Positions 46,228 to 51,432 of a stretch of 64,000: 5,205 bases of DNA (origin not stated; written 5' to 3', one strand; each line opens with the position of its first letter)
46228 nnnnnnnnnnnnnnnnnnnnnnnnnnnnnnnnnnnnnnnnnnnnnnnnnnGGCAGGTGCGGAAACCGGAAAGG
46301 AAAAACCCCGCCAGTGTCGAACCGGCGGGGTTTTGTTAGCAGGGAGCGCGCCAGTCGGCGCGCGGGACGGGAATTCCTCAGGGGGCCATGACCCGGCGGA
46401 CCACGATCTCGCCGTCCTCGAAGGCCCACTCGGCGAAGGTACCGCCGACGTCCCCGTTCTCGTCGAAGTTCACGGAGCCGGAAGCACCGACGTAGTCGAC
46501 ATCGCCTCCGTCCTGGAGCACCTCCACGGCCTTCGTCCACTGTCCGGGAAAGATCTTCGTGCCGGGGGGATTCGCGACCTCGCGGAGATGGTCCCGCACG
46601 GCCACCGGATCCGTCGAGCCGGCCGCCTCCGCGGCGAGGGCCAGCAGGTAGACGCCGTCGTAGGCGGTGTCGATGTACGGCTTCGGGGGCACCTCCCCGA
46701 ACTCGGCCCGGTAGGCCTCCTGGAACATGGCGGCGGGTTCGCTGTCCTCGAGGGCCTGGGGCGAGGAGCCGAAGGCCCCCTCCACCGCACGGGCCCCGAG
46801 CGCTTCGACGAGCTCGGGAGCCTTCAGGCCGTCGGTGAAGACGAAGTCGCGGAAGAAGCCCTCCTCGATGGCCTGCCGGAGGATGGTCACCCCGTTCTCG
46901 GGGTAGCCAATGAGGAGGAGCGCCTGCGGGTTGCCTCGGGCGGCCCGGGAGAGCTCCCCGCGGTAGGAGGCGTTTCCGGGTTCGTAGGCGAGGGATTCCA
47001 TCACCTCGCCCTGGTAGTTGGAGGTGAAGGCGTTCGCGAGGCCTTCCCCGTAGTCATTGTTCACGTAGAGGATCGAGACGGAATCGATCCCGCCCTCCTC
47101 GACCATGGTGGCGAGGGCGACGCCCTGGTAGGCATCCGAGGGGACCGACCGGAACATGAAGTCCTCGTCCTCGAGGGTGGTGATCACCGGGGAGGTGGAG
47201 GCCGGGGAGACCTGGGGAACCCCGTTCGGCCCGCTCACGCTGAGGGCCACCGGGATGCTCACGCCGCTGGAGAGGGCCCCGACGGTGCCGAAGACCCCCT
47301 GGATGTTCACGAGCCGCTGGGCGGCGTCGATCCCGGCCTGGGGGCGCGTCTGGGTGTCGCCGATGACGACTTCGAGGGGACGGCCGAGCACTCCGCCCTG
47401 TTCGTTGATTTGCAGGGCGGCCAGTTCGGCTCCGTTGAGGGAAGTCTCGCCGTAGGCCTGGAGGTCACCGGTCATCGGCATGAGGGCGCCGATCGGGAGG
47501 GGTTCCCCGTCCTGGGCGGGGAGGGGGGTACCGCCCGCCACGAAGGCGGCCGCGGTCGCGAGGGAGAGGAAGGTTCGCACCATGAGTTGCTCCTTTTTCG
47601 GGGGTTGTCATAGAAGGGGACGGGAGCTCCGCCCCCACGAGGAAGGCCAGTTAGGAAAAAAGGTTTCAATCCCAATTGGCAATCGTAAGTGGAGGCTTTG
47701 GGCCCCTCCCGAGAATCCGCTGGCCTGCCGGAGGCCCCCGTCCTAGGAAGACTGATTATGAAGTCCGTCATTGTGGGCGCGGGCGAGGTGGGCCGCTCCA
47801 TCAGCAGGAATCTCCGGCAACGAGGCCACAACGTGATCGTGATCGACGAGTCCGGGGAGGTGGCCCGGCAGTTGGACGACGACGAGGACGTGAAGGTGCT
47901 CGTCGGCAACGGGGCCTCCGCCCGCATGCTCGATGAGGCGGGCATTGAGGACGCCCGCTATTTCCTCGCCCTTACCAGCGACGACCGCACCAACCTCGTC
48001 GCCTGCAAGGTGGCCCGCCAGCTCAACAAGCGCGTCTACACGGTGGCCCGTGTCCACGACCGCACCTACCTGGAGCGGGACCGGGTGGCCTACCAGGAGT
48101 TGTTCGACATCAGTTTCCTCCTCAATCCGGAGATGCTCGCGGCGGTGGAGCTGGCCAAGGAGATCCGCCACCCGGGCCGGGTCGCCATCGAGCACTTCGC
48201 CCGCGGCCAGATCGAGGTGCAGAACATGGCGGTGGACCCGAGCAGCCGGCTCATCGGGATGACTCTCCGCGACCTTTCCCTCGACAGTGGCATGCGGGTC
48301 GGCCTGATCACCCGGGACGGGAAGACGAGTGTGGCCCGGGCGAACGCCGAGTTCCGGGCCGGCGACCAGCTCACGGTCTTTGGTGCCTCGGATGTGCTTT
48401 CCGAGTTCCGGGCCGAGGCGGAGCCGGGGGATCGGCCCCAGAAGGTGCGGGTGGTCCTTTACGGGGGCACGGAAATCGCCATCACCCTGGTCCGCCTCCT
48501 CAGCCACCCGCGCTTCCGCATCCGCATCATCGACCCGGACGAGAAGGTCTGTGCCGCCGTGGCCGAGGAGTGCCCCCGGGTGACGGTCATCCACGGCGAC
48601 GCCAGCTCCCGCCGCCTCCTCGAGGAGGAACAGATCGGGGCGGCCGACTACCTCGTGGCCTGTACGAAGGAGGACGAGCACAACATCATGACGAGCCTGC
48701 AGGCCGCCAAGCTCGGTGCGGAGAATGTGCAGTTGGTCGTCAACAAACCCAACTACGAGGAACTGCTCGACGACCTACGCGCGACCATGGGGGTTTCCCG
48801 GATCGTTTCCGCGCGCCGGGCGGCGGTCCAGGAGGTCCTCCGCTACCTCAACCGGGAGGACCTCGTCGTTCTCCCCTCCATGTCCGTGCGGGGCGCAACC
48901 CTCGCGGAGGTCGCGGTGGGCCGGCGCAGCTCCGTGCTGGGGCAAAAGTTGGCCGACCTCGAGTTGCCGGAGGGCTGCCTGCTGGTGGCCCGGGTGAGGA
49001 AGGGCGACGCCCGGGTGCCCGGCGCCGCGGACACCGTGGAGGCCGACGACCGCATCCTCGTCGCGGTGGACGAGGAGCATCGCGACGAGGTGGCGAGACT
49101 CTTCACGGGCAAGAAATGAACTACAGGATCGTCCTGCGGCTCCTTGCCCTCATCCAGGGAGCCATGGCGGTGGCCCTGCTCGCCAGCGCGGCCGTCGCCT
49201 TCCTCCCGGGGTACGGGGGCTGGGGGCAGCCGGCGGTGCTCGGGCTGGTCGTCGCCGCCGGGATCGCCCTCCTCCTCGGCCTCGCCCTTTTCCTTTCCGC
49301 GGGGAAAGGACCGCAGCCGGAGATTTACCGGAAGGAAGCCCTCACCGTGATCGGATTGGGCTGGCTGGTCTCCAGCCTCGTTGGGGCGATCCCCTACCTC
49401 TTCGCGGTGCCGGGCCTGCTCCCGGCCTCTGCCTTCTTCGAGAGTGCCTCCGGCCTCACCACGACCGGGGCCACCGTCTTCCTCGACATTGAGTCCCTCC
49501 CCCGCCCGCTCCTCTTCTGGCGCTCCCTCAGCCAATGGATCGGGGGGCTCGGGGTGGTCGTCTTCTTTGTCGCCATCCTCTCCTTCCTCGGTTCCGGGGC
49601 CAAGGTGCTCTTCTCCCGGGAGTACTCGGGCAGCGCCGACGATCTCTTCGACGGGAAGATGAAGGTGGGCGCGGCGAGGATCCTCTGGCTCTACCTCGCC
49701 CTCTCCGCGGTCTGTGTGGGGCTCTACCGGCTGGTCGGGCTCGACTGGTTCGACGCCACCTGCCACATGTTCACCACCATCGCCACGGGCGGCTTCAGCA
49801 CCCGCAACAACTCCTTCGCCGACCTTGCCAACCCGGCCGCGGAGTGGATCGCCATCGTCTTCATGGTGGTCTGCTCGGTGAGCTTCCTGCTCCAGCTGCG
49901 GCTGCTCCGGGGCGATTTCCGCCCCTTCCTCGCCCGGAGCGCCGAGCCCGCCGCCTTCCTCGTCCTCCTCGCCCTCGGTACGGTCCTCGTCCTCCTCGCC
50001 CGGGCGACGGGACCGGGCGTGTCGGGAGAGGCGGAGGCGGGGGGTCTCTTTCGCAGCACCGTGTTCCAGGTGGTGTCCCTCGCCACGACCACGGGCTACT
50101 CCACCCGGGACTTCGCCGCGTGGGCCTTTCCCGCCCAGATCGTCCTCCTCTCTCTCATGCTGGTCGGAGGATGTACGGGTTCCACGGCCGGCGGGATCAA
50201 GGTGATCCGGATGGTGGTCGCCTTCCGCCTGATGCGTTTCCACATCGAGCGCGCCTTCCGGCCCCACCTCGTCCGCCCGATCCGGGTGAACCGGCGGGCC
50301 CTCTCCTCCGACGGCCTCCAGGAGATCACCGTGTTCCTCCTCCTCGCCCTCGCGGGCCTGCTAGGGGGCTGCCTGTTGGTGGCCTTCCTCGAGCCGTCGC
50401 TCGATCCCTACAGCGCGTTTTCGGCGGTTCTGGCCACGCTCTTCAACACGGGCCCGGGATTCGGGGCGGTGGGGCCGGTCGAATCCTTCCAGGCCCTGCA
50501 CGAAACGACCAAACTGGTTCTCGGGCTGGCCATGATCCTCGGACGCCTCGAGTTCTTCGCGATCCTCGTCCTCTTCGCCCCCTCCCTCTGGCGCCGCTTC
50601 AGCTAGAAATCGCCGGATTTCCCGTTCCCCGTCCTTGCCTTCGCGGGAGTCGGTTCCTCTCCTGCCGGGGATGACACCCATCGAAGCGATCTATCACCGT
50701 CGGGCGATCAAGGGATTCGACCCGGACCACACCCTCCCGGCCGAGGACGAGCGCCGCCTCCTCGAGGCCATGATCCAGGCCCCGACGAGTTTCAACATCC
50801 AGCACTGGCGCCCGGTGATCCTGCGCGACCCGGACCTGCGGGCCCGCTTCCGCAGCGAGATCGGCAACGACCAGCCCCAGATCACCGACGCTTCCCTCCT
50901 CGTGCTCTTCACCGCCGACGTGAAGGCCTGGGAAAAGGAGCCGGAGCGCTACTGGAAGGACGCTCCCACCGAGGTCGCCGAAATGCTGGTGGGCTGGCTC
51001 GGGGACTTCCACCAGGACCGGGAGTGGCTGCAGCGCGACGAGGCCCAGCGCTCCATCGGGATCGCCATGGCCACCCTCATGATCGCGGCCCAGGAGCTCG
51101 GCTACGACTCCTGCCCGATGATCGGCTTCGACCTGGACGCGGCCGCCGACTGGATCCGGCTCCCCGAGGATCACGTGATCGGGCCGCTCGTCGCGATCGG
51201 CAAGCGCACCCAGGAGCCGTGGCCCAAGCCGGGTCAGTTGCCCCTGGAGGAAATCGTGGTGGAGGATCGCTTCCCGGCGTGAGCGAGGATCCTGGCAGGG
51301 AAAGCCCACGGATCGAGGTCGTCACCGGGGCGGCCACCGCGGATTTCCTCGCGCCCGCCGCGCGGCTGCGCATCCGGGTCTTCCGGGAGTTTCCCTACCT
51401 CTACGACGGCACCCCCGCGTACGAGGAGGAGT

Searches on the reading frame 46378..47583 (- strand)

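Call 31: search_protein_families(library=pfam, proteins=[window:46378-47583:-], max_evalue=0.00001)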
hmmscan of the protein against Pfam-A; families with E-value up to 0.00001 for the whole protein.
window:46378-47583:- (401 aa): 3 families
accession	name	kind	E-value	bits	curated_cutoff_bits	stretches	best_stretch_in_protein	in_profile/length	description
PF13458.12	Peripla_BP_6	-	1.1e-50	173.7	31.7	1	29-336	2-311/343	Periplasmic binding protein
PF01094.35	ANF_receptor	-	5.9e-38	131.3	25.4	1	51-383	5-345/353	Receptor family ligand binding region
PF13433.12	Peripla_BP_5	-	4.9e-12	46.1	27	1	30-105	2-77/363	Periplasmic binding protein domain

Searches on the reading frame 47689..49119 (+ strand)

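Call 9: search_protein_families(library=pfam, proteins=[window:47689-49119:+], max_evalue=0.001)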
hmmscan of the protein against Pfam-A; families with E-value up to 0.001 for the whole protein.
window:47689-49119:+ (476 aa): 9 families
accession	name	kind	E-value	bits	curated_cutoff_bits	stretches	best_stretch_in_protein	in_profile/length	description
PF02254.24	TrkA_N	-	3.8e-46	156.6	23.8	2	27-129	2-103/116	TrkA-N domain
PF02080.26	TrkA_C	-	2.3e-25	88.7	27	2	181-242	5-68/71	TrkA-C domain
PF13478.12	XdhC_C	-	3.5e-10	40.9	29.7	1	255-370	1-94/125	XdhC Rossmann domain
PF13241.12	NAD_binding_7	-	3.2e-08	34.5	22.1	1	25-120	9-93/104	Putative NAD(P)-binding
PF03435.24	Sacchrp_dh_NADP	-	1.2e-05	26.1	25.1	0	27-66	2-43/129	Saccharopine dehydrogenase NADP binding domain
PF03807.23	F420_oxidored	-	5.5e-05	24.1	21.6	0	28-71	4-49/94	NADP oxidoreductase coenzyme F420-dependent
PF03721.20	UDPG_MGDP_dh_N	-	6e-05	23.1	27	0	24-63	1-40/187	UDP-glucose/GDP-mannose dehydrogenase family, NAD binding domain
PF21799.2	MurD-like_N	-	0.00024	21.7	27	0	25-81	2-58/88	Mur ligase MurD-like, N-terminal domain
PF23443.1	DUF7126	-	0.00092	19.9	28.7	0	53-122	6-72/102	Family of unknown function (DUF7126)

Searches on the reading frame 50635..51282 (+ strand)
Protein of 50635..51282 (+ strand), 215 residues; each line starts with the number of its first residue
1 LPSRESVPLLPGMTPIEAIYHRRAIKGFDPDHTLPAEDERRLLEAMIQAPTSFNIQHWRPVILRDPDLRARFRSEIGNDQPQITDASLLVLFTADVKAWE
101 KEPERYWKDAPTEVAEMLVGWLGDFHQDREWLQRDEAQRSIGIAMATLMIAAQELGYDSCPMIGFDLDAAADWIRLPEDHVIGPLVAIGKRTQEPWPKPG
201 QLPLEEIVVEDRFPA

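Call 9: search_protein_families(library=pfam, proteins=[window:50635-51282:+], max_evalue=0.001)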
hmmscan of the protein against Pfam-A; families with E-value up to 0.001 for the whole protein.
window:50635-51282:+ (215 aa): 2 families
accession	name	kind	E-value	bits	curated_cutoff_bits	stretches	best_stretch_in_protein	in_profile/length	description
PF00881.29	Nitroreductase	-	1.7e-25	90.6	23.5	1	19-190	1-167/167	Nitroreductase family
PF14512.11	TM1586_NiRdase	-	0.00049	20.2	27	0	39-65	160-186/215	Putative TM nitroreductase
